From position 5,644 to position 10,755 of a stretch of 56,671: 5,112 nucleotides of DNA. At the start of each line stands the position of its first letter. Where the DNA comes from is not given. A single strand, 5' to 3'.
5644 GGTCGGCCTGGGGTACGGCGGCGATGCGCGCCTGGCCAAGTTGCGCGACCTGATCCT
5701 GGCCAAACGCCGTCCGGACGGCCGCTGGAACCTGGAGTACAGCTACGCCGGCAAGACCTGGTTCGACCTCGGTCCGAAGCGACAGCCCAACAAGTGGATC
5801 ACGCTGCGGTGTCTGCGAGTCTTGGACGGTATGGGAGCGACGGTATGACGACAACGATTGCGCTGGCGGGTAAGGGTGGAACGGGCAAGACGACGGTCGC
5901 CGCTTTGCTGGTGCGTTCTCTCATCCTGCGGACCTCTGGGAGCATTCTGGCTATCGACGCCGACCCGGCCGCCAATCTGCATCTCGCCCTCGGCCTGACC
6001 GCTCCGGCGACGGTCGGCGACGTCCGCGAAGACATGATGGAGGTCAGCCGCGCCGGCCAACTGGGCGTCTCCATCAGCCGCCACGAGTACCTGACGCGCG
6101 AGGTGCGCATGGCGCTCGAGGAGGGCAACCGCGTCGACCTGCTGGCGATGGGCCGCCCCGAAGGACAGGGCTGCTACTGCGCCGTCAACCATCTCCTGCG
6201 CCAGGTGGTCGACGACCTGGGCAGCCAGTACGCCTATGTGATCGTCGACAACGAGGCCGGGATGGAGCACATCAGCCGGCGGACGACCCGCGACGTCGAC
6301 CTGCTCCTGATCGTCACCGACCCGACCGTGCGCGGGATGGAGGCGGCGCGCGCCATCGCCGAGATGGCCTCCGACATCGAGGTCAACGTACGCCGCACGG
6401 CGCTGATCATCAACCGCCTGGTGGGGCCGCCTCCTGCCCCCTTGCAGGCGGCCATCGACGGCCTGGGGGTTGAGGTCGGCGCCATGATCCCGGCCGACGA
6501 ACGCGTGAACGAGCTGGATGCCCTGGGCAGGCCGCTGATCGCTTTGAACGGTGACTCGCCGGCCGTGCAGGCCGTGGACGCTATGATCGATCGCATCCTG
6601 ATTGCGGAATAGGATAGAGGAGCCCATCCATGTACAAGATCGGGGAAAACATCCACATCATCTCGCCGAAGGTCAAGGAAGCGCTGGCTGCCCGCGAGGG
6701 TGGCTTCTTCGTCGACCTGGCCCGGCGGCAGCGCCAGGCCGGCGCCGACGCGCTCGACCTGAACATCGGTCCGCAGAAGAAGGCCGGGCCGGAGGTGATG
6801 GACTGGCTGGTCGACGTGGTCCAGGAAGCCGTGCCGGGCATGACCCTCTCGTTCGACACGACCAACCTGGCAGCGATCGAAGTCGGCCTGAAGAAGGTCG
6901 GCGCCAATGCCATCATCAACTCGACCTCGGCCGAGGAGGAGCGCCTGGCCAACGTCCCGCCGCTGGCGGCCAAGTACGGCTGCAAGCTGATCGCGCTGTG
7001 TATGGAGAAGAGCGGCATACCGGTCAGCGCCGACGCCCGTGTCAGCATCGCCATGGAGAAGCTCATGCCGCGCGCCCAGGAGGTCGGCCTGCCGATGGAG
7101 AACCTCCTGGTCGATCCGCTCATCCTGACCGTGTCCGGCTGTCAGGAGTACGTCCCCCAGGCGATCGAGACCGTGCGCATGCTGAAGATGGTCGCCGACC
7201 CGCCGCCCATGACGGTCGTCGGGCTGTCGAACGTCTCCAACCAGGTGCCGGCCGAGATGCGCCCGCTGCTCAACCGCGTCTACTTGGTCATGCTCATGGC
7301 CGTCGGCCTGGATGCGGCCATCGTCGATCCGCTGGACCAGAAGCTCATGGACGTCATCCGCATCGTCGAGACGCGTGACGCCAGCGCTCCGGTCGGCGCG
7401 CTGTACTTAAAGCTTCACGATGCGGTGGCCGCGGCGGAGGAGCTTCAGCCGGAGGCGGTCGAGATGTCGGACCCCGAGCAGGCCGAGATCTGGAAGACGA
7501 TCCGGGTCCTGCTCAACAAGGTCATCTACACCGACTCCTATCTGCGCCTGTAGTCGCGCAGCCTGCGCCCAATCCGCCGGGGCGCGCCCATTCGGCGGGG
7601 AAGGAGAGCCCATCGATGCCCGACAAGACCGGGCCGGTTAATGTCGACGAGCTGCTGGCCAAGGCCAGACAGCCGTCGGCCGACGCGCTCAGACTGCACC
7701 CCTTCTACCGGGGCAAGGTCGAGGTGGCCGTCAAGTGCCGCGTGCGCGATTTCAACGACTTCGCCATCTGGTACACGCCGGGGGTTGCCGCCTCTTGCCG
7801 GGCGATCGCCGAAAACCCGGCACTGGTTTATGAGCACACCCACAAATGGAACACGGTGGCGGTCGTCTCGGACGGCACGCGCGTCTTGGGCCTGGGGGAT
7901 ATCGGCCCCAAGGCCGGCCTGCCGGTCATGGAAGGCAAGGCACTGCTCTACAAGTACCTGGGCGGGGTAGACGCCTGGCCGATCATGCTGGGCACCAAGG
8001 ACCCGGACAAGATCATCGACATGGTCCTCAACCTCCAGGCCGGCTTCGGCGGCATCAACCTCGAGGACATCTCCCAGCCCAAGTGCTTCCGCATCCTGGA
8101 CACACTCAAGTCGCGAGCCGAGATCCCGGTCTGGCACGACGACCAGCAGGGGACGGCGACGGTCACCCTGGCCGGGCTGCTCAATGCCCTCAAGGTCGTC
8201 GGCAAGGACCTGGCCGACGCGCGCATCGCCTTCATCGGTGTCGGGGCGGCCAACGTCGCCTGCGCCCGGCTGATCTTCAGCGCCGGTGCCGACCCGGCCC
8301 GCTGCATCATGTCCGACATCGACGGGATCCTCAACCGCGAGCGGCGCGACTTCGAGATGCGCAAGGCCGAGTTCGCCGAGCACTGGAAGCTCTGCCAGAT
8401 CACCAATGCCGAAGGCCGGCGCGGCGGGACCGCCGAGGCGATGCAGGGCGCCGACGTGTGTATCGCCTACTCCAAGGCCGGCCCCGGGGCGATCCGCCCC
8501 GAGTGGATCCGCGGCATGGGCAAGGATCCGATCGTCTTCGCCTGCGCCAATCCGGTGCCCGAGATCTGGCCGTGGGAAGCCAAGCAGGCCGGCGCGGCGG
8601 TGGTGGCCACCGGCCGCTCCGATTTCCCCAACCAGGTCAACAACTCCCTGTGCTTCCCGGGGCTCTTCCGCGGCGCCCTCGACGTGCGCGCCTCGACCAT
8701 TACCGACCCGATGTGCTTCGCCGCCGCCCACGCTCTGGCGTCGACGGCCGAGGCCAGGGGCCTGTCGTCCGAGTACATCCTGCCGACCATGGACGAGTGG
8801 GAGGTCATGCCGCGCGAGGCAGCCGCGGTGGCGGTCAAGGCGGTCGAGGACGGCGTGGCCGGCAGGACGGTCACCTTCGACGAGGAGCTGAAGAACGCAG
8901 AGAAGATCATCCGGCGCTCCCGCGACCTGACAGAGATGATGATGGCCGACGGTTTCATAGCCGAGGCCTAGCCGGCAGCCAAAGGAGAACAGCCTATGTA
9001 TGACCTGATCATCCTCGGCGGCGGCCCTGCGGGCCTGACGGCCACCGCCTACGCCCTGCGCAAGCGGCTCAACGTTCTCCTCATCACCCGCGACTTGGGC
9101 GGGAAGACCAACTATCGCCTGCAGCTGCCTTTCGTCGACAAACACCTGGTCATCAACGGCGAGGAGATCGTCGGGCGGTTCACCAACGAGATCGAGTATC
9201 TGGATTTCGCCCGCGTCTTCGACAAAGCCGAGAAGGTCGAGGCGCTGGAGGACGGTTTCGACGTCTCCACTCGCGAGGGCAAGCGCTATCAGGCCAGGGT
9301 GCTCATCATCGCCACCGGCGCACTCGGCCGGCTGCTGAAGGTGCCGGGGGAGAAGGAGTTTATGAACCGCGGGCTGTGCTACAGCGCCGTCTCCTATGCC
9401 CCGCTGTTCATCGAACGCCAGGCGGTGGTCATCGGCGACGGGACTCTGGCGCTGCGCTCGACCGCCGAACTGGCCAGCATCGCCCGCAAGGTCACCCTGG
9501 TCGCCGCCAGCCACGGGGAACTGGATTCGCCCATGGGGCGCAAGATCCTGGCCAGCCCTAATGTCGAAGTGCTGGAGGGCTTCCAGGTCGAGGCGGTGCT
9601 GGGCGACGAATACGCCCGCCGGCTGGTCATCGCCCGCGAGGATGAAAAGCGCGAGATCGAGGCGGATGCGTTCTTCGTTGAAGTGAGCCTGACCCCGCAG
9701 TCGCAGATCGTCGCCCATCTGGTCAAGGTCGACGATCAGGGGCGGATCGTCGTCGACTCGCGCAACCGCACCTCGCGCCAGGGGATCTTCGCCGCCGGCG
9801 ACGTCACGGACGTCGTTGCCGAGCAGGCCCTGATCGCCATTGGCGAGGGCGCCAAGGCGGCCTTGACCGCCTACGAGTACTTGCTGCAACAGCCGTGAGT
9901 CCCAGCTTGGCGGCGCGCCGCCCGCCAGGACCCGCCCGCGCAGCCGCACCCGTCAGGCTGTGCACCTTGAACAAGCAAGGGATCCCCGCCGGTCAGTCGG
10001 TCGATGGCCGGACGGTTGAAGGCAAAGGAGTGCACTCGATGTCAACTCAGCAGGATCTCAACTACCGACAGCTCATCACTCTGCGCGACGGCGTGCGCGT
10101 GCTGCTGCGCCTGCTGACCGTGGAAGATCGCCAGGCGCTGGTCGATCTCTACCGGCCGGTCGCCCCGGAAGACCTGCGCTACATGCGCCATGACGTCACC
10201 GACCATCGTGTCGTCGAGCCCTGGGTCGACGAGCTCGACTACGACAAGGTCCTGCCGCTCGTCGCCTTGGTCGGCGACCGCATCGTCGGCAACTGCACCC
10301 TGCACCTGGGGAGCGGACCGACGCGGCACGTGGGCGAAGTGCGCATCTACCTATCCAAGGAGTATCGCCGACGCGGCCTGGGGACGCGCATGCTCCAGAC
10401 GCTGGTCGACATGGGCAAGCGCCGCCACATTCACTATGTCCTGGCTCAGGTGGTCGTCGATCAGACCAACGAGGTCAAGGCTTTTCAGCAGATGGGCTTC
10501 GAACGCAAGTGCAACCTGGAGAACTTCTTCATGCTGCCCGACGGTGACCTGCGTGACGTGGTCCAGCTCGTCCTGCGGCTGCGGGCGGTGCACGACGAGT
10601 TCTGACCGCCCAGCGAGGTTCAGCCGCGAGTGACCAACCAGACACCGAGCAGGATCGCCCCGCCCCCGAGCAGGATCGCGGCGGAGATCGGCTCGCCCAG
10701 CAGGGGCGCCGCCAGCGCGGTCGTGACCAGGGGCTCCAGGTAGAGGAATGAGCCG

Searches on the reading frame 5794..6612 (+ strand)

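Call 7: search_protein_families(library=pfam, proteins=[window:5794-6612:+])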
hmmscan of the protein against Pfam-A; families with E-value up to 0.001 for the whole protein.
window:5794-6612:+ (272 aa): 7 families
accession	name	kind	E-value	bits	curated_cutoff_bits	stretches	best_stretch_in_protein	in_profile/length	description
PF01656.29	CbiA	-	4.9e-12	46.3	25.4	1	23-247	3-124/125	CobQ/CobB/MinD/ParA nucleotide binding domain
PF13614.12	AAA_31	-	5.7e-10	39.9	27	1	22-196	4-168/177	AAA domain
PF13479.12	AAA_24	-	9e-06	26.1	27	1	20-153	3-72/195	AAA domain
PF02374.21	ArsA_ATPase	-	1.7e-05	24.6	24.3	1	20-81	2-62/305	Anion-transporting ATPase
PF06564.18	CBP_BcsQ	-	7.4e-05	22.8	21.3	0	21-179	3-151/234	Cellulose biosynthesis protein BcsQ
PF10609.15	ParA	-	8.5e-05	22.5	27.1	0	23-57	8-41/246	NUBPL iron-transfer P-loop NTPase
PF00142.24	Fer4_NifH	-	0.00015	21.7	25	0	21-74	2-55/271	4Fe-4S iron sulfur cluster binding proteins, NifH/frxC family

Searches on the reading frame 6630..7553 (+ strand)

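Call 7: search_protein_families(library=pfam, proteins=[window:6630-7553:+])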
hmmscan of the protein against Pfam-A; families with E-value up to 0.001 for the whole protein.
window:6630-7553:+ (307 aa): 1 family
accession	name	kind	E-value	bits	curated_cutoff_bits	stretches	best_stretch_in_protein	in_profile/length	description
PF00809.28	Pterin_bind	-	7.7e-20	72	25.5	1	28-233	24-244/244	Pterin binding enzyme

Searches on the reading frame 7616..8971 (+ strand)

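Call 7: search_protein_families(library=pfam, proteins=[window:7616-8971:+])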
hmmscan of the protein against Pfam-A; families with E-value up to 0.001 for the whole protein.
window:7616-8971:+ (451 aa): 2 families
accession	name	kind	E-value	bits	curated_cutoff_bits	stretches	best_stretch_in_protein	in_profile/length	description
PF00390.24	malic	-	3e-27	96.1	23.1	1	35-165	4-182/182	Malic enzyme, N-terminal domain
PF03949.21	Malic_M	-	5.9e-24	85.2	23.5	1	178-403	2-250/258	Malic enzyme, NAD binding domain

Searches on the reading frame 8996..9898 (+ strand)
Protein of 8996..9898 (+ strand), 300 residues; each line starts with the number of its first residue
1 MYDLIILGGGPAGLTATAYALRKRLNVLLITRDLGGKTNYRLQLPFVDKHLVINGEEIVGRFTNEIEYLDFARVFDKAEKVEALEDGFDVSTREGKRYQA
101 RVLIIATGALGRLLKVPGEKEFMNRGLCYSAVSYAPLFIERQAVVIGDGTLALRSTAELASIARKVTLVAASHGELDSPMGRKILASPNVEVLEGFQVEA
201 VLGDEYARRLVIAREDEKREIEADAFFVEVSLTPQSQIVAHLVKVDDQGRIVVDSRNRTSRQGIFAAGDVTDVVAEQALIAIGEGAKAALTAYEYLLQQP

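Call 7: search_protein_families(library=pfam, proteins=[window:8996-9898:+])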
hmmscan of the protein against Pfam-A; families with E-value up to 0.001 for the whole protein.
window:8996-9898:+ (300 aa): 9 families
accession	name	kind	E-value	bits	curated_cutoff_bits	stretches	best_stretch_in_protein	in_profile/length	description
PF07992.20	Pyr_redox_2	-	2.4e-36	126.1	26.1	1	2-285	1-291/291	Pyridine nucleotide-disulphide oxidoreductase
PF13738.12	Pyr_redox_3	-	4.3e-13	49.6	30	1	75-268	101-305/305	Pyridine nucleotide-disulphide oxidoreductase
PF03486.20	HI0933_like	-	1.1e-06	28.8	50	0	3-32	2-31/244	HI0933-like protein Rossmann domain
PF00890.30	FAD_binding_2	-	1.5e-05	24.8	20.4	0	3-32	1-30/414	FAD binding domain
PF01266.30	DAO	-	1.7e-05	25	27.9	0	3-36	1-35/353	FAD dependent oxidoreductase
PF12831.13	FAD_oxidored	-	1.7e-05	24.7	27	1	3-65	1-63/416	FAD dependent oxidoreductase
PF00070.33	Pyr_redox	-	5.1e-05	24.1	22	0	143-206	2-71/82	Pyridine nucleotide-disulphide oxidoreductase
PF01134.28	GIDA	-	6.6e-05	22.6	22.1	0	3-34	1-32/391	Glucose inhibited division protein A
PF01946.23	Thi4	-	0.00033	20.4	26.2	0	3-34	19-51/235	Thi4 family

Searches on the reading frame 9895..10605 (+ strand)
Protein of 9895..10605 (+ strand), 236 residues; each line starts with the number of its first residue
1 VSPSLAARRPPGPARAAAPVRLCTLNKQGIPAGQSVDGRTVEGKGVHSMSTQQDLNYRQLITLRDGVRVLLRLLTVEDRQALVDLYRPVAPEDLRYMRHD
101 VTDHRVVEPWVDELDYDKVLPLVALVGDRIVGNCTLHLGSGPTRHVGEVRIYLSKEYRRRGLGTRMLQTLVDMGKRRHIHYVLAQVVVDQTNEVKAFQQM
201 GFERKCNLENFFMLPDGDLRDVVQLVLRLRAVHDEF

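Call 7: search_protein_families(library=pfam, proteins=[window:9895-10605:+])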
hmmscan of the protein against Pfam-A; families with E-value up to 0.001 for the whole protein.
window:9895-10605:+ (236 aa): 6 families
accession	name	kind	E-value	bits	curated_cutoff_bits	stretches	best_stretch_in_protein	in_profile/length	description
PF00583.31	Acetyltransf_1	-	3.4e-14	53.6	20.7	1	107-202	24-116/116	Acetyltransferase (GNAT) family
PF13508.13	Acetyltransf_7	-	2.4e-09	37.9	27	1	122-203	6-83/84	Acetyltransferase (GNAT) domain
PF13302.13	Acetyltransf_3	-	2.3e-08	35.3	25.4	1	68-203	1-138/138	Acetyltransferase (GNAT) domain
PF13673.13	Acetyltransf_10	-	7.2e-08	32.9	23.6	1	110-204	22-109/128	Acetyltransferase (GNAT) domain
PF13420.13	Acetyltransf_4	-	1.3e-07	32.2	24.3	1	107-210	37-142/155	Acetyltransferase (GNAT) domain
PF24553.2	Rv0428c_C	-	0.00059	20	27.2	1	128-204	142-217/224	Probable histone acetyltransferase Rv0428c C-terminal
